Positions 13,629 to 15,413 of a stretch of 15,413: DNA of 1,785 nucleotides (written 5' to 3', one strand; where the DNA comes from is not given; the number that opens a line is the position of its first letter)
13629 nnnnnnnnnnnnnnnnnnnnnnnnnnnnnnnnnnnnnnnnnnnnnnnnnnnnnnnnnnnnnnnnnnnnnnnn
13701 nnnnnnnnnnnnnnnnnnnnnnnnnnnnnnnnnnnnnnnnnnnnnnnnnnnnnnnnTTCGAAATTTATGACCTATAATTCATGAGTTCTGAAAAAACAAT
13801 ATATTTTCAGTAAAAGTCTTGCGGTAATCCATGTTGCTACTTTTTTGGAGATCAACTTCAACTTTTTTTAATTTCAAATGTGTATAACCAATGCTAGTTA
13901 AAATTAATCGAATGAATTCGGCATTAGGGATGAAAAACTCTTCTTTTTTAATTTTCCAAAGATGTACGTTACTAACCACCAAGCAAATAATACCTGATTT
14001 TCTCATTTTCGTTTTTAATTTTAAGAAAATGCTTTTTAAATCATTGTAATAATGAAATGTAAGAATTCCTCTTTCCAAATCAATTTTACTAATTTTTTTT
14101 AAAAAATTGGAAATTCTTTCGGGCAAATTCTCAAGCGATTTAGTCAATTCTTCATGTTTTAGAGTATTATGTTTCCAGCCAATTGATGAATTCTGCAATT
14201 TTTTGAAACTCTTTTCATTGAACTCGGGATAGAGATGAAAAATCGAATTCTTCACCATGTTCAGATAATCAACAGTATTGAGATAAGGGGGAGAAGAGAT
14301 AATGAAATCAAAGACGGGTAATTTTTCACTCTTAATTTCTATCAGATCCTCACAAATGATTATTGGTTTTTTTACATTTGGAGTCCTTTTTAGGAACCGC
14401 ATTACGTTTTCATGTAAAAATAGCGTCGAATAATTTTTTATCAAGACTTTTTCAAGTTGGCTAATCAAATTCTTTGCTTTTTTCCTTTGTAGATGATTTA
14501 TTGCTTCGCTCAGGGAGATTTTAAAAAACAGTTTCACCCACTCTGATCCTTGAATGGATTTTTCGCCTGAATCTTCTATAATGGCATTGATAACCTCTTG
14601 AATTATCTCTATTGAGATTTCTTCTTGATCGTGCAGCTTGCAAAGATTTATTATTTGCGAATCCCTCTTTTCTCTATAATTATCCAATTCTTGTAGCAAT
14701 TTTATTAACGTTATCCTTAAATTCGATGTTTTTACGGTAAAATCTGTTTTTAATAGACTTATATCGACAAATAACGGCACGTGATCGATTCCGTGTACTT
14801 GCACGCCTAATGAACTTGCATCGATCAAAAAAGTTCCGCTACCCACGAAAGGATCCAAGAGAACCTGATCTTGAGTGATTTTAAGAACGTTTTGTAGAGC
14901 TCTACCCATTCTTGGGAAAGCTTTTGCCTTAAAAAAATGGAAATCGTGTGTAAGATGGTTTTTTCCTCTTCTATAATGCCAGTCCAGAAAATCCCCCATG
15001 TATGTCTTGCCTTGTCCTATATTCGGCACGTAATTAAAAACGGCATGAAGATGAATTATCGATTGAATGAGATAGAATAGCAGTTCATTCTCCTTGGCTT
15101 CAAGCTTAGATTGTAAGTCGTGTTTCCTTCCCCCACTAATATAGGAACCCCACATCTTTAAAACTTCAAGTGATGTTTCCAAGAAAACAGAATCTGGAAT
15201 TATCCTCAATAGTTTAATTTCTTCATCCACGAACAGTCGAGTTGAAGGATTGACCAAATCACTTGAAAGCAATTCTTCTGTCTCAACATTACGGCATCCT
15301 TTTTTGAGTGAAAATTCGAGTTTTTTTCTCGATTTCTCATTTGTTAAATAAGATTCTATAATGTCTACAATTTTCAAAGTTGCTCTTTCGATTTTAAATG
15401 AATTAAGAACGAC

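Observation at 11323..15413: Tight three-gene operon: amino-MTase-like gene, then HEPN (R-x4-H) gene, then unknown-domain + NYN + TRAM gene. Candidate undescribed modification-guarded dual-RNase defence or toxin module.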

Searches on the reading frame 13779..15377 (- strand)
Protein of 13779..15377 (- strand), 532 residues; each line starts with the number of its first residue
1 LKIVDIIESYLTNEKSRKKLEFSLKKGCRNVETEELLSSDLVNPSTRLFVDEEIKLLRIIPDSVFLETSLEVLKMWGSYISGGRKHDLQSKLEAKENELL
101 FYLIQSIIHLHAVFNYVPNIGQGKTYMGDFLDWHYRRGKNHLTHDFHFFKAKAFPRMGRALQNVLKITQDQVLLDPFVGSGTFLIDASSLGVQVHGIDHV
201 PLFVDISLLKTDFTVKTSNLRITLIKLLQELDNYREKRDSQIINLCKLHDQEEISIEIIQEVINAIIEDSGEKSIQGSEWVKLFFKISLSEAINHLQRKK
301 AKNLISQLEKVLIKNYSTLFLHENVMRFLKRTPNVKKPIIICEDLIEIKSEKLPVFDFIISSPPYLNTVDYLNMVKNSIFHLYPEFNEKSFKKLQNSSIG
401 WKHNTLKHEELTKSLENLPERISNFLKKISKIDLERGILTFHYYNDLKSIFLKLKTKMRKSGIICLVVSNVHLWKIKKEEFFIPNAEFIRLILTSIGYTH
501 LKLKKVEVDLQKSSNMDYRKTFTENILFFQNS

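Call 4: search_protein_families(library=pfam, proteins=[window:13779-15377:-], max_evalue=1)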
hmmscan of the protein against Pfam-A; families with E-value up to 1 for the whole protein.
window:13779-15377:- (532 aa): 3 families
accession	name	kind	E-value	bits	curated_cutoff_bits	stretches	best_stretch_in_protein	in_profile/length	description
PF01170.24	UPF0020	-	5.1e-09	36.5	22.3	1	155-196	14-55/197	RMKL-like, methyltransferase domain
PF01555.25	N6_N4_Mtase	-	2.3e-05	24.9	26.7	1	156-205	170-217/221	DNA methylase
PF02384.22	N6_Mtase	-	0.028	14.2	20.4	0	161-189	38-66/311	N-6 DNA Methylase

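Call 5: search_protein_families(library=padloc, proteins=[window:13779-15377:-], max_evalue=1)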
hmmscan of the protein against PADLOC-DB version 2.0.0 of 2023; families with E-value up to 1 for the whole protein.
window:13779-15377:- (532 aa): 27 families (the best 25 are shown)
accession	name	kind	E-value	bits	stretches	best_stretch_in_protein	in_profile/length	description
PDLC03322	MTase_II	-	6.1e-21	72.8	1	139-500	32-402/446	Type II methyltransferase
PDLC03364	MTase_II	-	1.1e-13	48.9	1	132-441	20-327/380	Type II methyltransferase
PDLC03362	MTase_II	-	2.2e-13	47.9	1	138-483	38-390/438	Type II methyltransferase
PDLC03369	MTase_II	-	4e-13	47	1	139-235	110-203/532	Type II methyltransferase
PDLC03224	MTase_II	-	7.8e-12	42.8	1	169-473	93-424/481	Type II methyltransferase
PDLC03380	MTase_II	-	1.7e-09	35.4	1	131-237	18-126/393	Type II methyltransferase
PDLC03377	MTase_II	-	1.6e-08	31.6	1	138-517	90-488/504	Type II methyltransferase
PDLC04134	mad2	-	6e-08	29.9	2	155-207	277-329/492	mads_2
PDLC03389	MTase_II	-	2.6e-07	27.7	1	174-474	85-397/445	Type II methyltransferase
PDLC03371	MTase_II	-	3.6e-07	28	1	168-208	209-249/260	Type II methyltransferase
PDLC03249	MTase_II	-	9.2e-07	26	1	144-237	105-205/541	Type II methyltransferase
PDLC03360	MTase_II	-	1.2e-06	25.8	1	128-343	20-223/441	Type II methyltransferase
PDLC03376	MTase_II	-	3e-06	25.2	2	133-226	22-113/249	Type II methyltransferase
PDLC03353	MTase_II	-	3e-06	25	1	170-208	209-247/260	Type II methyltransferase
PDLC03339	MTase_II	-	4.1e-06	23.8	1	161-250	219-304/399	Type II methyltransferase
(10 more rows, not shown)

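Call 6: search_protein_families(library=ncbifam, proteins=[window:13779-15377:-], max_evalue=1)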
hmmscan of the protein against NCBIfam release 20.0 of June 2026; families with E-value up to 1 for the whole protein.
window:13779-15377:- (532 aa): 4 families
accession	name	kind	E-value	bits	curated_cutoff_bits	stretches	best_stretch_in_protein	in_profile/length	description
TIGR01177.1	TIGR01177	hypoth_equivalog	1.7e-10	40.7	316.55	1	146-198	158-211/330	TIGR01177 family methyltransferase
NF040721.1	Trm14_Arch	equivalog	0.0021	17.2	280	1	157-190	179-212/370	tRNA (guanine(6)-N2)-methyltransferase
NF006550.0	PRK09047.1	equivalog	0.015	14.7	173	1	248-304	33-86/194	RNA polymerase sigma factor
NF050803.1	DnaMtaseCcrMCaul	equivalog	0.1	11.5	830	1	168-210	204-246/350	adenine-specific DNA-methyltransferase CcrM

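Call 7: find_encoding_contigs(protein=window:13779-15377:-, flank=10000, max_places=6)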
Protein window:13779-15377:- (532 aa): no gene with exactly this product is on record in the collection.
